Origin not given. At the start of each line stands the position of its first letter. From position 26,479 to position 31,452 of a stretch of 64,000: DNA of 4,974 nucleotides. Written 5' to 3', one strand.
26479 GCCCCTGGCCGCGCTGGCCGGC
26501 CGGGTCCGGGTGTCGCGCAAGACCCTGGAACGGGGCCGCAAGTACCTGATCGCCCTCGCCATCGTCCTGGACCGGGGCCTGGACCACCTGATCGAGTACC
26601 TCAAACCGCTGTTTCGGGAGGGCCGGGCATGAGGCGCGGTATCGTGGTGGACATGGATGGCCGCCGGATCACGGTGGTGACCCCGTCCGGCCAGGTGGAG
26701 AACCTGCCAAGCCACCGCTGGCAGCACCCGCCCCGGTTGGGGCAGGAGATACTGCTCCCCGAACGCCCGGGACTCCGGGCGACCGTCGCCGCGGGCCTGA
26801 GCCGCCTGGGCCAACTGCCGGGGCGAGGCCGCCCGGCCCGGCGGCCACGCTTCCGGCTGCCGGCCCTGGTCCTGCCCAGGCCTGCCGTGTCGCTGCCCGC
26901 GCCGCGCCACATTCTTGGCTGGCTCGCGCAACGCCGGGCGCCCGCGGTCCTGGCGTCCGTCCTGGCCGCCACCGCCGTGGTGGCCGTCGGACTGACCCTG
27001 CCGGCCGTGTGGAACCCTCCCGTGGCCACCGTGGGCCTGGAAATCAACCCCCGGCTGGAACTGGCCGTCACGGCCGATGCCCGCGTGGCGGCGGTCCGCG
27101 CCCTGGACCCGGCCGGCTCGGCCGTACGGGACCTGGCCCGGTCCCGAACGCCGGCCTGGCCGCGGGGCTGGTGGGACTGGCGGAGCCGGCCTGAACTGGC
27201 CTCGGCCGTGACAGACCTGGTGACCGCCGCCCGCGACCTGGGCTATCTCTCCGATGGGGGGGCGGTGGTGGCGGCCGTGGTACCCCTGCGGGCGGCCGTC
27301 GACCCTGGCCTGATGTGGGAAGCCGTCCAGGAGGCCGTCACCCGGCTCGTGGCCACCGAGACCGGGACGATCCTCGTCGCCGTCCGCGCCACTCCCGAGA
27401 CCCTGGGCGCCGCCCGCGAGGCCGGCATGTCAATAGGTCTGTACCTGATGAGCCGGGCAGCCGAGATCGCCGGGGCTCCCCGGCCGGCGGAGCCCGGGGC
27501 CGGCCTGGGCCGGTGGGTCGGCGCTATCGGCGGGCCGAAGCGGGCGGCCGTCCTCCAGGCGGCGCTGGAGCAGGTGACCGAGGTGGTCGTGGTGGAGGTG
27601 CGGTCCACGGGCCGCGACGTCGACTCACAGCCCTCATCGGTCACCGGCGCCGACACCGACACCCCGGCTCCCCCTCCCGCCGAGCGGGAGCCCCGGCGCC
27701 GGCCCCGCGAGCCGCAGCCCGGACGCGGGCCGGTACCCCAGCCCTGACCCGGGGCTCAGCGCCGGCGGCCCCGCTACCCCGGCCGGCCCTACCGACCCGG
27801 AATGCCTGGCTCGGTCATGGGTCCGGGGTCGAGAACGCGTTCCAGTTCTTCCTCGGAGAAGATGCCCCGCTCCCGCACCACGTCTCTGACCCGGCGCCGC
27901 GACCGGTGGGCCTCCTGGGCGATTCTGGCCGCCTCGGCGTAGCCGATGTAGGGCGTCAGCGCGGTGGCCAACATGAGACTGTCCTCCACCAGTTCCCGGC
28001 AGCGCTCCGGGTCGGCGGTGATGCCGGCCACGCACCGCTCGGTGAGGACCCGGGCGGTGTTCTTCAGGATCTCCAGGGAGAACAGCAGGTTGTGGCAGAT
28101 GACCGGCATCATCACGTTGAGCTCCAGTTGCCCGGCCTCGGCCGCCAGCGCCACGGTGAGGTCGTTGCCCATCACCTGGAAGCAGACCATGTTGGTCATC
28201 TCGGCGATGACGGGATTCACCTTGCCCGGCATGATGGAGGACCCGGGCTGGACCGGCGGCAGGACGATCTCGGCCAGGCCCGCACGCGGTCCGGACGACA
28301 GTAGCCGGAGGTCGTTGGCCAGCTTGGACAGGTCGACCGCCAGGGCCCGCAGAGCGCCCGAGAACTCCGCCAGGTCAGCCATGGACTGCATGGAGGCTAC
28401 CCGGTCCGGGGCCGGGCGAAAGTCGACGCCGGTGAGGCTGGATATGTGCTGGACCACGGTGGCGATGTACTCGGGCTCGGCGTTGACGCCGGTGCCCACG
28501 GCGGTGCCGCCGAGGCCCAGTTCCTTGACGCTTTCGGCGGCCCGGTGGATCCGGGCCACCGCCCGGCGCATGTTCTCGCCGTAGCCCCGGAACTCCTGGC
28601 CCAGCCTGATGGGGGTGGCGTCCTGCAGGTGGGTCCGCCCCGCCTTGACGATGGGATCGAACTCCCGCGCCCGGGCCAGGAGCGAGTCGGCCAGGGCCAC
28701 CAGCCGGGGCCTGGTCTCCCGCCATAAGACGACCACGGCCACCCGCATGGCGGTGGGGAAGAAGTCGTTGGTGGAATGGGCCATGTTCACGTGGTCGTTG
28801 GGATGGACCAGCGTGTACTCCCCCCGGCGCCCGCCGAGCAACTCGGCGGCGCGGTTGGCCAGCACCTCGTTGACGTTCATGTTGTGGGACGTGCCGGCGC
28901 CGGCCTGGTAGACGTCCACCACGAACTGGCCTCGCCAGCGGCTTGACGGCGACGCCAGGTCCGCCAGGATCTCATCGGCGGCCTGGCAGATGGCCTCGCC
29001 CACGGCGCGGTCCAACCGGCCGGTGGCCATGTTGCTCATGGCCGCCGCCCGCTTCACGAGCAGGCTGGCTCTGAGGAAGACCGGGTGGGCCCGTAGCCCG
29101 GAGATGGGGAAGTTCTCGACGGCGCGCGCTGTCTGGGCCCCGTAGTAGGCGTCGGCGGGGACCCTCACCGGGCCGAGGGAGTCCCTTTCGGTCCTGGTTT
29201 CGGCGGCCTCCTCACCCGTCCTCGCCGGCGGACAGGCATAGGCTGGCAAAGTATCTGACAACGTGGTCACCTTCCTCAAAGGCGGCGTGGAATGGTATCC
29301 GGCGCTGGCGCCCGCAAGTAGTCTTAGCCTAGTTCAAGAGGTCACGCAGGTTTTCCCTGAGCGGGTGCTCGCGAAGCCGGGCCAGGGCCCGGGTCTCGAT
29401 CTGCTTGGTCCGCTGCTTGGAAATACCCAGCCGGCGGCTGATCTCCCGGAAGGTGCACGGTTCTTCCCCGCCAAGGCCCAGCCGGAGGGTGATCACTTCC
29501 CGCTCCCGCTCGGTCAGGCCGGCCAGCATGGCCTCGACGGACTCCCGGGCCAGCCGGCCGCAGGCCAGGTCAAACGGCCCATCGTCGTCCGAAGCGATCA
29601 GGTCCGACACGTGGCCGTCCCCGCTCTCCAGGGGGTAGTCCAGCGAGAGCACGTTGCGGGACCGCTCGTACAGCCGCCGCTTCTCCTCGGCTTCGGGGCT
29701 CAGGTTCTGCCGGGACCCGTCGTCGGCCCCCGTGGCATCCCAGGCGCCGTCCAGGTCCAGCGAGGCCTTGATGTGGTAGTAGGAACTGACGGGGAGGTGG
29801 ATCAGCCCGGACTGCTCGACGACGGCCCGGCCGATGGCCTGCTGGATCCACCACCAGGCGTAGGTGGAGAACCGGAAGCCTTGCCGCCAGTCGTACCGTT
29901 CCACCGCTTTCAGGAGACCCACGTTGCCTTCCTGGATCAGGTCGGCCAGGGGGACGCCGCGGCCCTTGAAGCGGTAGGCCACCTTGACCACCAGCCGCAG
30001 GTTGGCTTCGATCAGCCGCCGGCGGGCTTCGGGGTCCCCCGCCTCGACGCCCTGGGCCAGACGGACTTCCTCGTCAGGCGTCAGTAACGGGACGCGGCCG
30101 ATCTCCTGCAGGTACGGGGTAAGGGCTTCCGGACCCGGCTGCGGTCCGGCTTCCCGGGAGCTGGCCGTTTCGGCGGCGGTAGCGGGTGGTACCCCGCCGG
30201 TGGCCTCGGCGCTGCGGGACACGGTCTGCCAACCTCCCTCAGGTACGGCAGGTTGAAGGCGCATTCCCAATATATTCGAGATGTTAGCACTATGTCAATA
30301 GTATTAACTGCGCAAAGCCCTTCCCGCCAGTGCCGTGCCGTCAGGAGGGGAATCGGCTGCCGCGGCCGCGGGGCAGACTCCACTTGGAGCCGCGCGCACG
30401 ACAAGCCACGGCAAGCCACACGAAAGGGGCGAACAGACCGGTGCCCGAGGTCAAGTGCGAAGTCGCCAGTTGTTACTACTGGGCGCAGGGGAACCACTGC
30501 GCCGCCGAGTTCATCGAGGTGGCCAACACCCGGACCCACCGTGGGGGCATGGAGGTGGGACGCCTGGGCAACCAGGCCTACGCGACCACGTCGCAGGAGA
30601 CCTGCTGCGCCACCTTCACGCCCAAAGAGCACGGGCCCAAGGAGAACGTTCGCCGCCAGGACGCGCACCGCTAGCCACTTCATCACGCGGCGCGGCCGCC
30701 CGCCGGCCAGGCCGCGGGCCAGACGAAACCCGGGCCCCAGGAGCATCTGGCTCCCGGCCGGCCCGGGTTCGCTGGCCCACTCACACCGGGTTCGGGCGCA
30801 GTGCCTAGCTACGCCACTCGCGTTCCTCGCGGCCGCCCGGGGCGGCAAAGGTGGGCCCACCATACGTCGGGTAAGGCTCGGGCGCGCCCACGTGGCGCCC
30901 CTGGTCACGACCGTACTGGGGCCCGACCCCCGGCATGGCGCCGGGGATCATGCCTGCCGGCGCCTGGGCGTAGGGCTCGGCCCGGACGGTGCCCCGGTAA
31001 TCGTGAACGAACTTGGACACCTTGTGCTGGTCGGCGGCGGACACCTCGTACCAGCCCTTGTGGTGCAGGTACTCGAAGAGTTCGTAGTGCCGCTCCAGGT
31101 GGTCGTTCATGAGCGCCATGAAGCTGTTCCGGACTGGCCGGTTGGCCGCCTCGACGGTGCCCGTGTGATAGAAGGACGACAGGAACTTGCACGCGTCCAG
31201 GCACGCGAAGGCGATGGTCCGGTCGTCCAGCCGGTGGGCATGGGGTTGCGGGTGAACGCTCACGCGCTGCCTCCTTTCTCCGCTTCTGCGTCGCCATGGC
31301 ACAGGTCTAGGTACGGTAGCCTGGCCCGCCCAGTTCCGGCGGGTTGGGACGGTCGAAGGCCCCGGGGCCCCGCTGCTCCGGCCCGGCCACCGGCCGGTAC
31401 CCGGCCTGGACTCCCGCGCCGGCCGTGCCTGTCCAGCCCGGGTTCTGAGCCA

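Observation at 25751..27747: SigI-RsgI module whose anti-sigma factor carries an uncharacterised extracytoplasmic region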

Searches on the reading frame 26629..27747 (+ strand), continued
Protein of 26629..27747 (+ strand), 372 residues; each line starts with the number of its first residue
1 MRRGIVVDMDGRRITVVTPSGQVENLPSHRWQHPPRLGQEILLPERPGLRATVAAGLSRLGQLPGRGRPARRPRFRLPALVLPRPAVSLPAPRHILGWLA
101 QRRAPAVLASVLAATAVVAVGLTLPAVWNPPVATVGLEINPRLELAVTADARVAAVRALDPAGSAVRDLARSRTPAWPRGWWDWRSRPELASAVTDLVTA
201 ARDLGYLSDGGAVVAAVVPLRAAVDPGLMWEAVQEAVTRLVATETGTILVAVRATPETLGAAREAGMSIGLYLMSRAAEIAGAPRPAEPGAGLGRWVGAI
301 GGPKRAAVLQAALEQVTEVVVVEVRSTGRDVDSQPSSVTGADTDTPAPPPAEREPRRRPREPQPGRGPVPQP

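Call 38: fold_search(model_id=the predicted structure, library=pdb)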
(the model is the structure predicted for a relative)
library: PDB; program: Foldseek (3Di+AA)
matches with E <= 10: 710; with E <= 0.001: 9
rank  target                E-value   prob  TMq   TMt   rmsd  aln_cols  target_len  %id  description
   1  8t9n_A                4.2e-07  1.00  0.31  0.80   3.5       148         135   18  Bacillus subtilis RsgI GGG mutant (released 2023-09-20)
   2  8t9n_B                1.5e-05  1.00  0.26  0.80   3.7       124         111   16  Bacillus subtilis RsgI GGG mutant (released 2023-09-20)
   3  8hdj_B                2.3e-05  1.00  0.32  0.73   3.6       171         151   16  Periplasmic domain of RsgI2 of Clostridium thermocellum (released 2023-05-17)
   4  8hdj_F                4.7e-05  1.00  0.34  0.77   2.9       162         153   14  Periplasmic domain of RsgI2 of Clostridium thermocellum (released 2023-05-17)
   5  8hdj_D                6.0e-05  1.00  0.32  0.73   3.6       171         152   16  Periplasmic domain of RsgI2 of Clostridium thermocellum (released 2023-05-17)
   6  8hdj_H                1.1e-04  1.00  0.34  0.76   3.0       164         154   13  Periplasmic domain of RsgI2 of Clostridium thermocellum (released 2023-05-17)
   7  8u9o_MODEL_1_B        2.2e-04  1.00  0.31  0.69   4.3       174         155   17  Solution structure of RsgI9 CRE domain from C. thermocellum (released 2024-04-24)
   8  8her_MODEL_1_B        2.8e-04  1.00  0.31  0.64   5.3       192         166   18  Solution structure of the periplasmic domain of RsgI6 from Clostridium thermocellum (released 2023-05-24)
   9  8heq_MODEL_1_B        3.1e-04  1.00  0.33  0.70   3.8       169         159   17  Solution structure of the periplasmic domain of the anti-sigma factor RsgI2 from Clostridium thermocellum (released 2023-05-24)
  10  8hep_MODEL_1_B        1.6e-02  0.99  0.30  0.60   4.7       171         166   16  Solution structure of the periplasmic domain of the anti-sigma factor RsgI1 from Clostridium thermocellum (released 2023-05-24)
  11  4q66_J                5.0e-02  1.00  0.12  0.25   5.1        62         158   10  Structure of Exomer bound to Arf1. (released 2014-09-17)
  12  3d3r_B                6.0e-02  1.00  0.11  0.48   9.8        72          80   19  Crystal structure of the hydrogenase assembly chaperone HypC/HupF family protein from Shewanella oneidensis MR-1 (released 2008-05-27)
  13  4q66_A                6.8e-02  0.99  0.12  0.18   7.8        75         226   13  Structure of Exomer bound to Arf1. (released 2014-09-17)
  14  7qgh_t                7.2e-02  1.00  0.11  0.28   7.1        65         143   17  Structure of the E. coli disome - collided 70S ribosome (released 2022-03-16)
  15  4q7j_H                7.6e-02  0.97  0.11  0.21   5.4        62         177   19  Complex structure of viral RNA polymerase (released 2014-08-27)
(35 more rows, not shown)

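Call 50: search_protein_families(library=pfam, alignment_id=A3, max_evalue=0.001)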
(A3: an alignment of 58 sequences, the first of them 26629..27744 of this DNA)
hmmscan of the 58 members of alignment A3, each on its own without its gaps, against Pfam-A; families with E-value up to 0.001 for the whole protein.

A. member 1, window:26629-27744:+ (372 aa): 2 families
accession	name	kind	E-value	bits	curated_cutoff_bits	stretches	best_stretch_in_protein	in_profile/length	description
PF23750.1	RsgI_M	-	8.7e-08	33.3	25.3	0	190-274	46-130/133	Anti-sigma factor RsgI-like central domain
PF12791.13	RsgI_N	-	2.3e-05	24.6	25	1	1-42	1-38/40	Anti-sigma factor N-terminus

B. families by the number of members that match (of 58 scanned): 4 families
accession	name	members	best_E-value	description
PF23750.1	RsgI_M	58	4.8e-35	Anti-sigma factor RsgI-like central domain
PF12791.13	RsgI_N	57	2.7e-20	Anti-sigma factor N-terminus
PF04886.17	PT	1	8.9e-07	PT disordered repeat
PF22807.2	TrAA12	1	3.5e-06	TrAA12-like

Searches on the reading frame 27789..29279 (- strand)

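Call 3: search_protein_families(library=pfam, proteins=[window:27789-29279:-], max_evalue=0.01)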
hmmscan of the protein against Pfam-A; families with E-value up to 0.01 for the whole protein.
window:27789-29279:- (496 aa): 2 families
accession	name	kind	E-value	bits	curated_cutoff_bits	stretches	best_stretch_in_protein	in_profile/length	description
PF00206.25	Lyase_1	-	8.3e-92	308.4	27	1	37-371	2-312/312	Lyase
PF10415.14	FumaraseC_C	-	1.4e-20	73.9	32.5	1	437-489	1-53/54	Fumarase C C-terminus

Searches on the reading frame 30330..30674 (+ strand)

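Call 63: search_protein_families(library=pfam, proteins=[window:30330-30674:+], max_evalue=0.001)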
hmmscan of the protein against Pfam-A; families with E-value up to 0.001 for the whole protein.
window:30330-30674:+ (114 aa): 1 family
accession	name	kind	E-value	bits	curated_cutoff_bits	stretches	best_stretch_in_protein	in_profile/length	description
PF07561.16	DUF1540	-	1e-13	51.5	22.1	1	41-96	1-40/40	Domain of Unknown Function (DUF1540)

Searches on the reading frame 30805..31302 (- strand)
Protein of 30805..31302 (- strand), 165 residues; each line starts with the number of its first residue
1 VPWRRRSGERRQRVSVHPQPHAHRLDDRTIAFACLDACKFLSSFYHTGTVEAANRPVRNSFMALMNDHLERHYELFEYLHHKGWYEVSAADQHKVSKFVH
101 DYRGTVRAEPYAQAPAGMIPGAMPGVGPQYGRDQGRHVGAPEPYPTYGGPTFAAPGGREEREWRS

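Call 63: search_protein_families(library=pfam, proteins=[window:30805-31302:-], max_evalue=0.001)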
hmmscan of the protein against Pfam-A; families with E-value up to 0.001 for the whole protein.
window:30805-31302:- (165 aa): 1 family
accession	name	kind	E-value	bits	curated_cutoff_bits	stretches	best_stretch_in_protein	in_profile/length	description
PF07875.18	Coat_F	-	1.5e-15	57.6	25.7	1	26-87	1-62/63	Coat F domain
